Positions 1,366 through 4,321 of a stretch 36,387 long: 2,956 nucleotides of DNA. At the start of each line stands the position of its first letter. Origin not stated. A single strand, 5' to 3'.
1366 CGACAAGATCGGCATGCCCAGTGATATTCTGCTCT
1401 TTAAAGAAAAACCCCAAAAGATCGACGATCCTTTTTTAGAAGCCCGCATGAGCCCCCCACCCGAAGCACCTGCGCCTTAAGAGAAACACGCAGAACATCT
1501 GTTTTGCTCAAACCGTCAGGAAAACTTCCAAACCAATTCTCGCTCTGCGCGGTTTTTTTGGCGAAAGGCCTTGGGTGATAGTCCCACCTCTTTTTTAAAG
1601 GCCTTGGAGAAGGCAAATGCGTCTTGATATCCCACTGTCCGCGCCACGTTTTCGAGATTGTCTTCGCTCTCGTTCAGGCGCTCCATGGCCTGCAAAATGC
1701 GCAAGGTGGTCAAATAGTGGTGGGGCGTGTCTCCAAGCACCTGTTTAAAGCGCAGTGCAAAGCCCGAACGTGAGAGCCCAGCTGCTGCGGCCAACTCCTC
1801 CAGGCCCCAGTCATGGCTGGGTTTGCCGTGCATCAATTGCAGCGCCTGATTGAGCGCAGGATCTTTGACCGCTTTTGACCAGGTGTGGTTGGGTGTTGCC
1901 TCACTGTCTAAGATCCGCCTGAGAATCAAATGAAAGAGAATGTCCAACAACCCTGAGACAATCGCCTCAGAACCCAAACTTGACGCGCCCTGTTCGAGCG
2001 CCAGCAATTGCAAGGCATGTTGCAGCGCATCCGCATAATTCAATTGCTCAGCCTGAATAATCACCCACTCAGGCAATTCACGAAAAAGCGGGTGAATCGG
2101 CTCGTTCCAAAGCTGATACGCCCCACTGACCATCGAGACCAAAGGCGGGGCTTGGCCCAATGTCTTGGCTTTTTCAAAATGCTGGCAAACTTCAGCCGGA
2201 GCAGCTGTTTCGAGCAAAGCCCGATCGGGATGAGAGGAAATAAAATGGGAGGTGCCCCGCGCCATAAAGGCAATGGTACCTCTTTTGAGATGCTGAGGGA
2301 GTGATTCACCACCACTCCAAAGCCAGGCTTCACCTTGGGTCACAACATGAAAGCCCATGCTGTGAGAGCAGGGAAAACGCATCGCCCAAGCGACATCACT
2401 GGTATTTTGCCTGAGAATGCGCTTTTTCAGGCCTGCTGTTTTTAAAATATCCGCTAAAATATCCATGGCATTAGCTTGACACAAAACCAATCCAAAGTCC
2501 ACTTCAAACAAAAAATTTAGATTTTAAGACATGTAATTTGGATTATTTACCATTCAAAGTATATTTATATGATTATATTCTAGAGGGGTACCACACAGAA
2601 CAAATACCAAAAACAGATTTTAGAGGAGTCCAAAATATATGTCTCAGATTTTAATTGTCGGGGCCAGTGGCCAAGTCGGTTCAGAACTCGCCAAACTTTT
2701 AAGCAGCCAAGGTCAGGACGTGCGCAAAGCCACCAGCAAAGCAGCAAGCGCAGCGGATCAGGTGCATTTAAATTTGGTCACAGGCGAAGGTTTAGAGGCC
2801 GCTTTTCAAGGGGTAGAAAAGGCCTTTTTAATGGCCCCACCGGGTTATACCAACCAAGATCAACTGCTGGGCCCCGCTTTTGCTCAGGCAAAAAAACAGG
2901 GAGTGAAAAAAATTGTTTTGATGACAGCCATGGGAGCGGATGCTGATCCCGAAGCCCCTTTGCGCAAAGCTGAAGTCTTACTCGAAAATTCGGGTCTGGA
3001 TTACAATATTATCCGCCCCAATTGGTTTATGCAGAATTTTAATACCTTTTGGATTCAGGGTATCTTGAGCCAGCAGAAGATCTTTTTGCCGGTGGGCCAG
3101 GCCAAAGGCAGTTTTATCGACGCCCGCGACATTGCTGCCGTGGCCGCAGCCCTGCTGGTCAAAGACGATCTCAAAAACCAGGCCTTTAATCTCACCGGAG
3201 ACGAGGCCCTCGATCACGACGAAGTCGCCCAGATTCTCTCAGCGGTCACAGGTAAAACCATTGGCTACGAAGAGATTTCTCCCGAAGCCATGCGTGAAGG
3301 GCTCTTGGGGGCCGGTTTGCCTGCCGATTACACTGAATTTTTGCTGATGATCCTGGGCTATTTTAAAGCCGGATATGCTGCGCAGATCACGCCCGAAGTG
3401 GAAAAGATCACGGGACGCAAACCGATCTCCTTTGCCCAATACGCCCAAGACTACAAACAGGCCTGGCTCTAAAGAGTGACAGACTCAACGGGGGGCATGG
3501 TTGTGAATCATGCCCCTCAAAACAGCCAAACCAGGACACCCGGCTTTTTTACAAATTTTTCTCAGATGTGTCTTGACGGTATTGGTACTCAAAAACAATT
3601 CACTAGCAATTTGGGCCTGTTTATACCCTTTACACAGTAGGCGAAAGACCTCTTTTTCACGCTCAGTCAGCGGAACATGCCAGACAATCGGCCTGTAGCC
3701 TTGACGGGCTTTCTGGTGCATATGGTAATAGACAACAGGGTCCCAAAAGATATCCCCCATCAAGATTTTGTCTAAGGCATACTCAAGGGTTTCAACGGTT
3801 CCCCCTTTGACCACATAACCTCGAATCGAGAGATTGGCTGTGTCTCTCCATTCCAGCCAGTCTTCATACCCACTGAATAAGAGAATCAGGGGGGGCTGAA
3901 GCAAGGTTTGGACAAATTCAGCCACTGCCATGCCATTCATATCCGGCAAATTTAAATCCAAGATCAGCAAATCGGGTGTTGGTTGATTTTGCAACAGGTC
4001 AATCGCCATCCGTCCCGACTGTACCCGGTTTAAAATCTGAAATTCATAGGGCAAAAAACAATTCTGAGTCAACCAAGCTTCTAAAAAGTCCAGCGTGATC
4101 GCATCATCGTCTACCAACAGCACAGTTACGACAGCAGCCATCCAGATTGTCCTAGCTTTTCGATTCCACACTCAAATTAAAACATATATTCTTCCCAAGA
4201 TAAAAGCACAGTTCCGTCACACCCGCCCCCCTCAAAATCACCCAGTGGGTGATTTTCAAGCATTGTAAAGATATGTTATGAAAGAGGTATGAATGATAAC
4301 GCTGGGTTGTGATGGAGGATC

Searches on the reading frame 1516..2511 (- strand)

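Call 7: search_protein_families(library=pfam, proteins=[window:1516-2511:-], max_evalue=0.001)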
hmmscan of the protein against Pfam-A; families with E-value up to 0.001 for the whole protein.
window:1516-2511:- (331 aa): 3 families
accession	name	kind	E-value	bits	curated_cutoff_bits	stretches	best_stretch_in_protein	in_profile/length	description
PF12852.13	Cupin_6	-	7.6e-33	114.2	26.7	1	17-202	1-183/183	Cupin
PF12833.13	HTH_18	-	8e-21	74.6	33.6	1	240-318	1-79/80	Helix-turn-helix domain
PF00165.29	HTH_AraC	-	1.5e-15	57.3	26.6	2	285-318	10-42/42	Bacterial regulatory helix-turn-helix proteins, AraC family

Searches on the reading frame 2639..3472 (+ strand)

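Call 7: search_protein_families(library=pfam, proteins=[window:2639-3472:+], max_evalue=0.001)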
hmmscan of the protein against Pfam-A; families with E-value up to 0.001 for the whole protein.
window:2639-3472:+ (277 aa): 5 families
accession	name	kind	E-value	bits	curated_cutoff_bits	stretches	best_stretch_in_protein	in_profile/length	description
PF05368.20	NmrA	-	2.4e-16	60.6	27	1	2-243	3-268/298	NmrA-like family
PF13460.12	NAD_binding_10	-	7.6e-16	58.9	27.2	1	8-173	1-181/184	NAD(P)H-binding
PF01370.27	Epimerase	-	4.8e-07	29.9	20.9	1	4-49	1-48/240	NAD dependent epimerase/dehydratase family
PF04321.23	RmlD_sub_bind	-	5.1e-06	26.2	27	1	3-74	2-65/287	RmlD substrate binding domain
PF01118.30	Semialdhyde_dh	-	0.00066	20.5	26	0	4-64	2-72/121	Semialdehyde dehydrogenase, NAD binding domain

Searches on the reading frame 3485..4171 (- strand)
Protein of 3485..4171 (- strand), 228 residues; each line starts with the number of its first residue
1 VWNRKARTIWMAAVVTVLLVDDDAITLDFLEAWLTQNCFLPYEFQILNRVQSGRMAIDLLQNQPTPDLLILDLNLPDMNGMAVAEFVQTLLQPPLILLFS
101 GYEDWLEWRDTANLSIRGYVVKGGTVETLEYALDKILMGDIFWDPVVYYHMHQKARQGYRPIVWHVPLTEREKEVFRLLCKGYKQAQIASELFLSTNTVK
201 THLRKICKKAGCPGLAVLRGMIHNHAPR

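Call 7: search_protein_families(library=pfam, proteins=[window:3485-4171:-], max_evalue=0.001)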
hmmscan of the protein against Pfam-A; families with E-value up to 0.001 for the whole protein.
window:3485-4171:- (228 aa): 3 families
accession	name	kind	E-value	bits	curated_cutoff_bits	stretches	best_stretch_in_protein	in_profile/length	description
PF00196.25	GerE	-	1.3e-14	53.9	23.5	1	167-217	2-52/57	Bacterial regulatory proteins, luxR family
PF00072.30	Response_reg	-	5.1e-12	46.4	30.2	1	17-131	1-108/111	Response regulator receiver domain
PF08281.18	Sigma70_r4_2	-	7.1e-07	29.2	25.7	1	168-209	11-53/54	Sigma-70, region 4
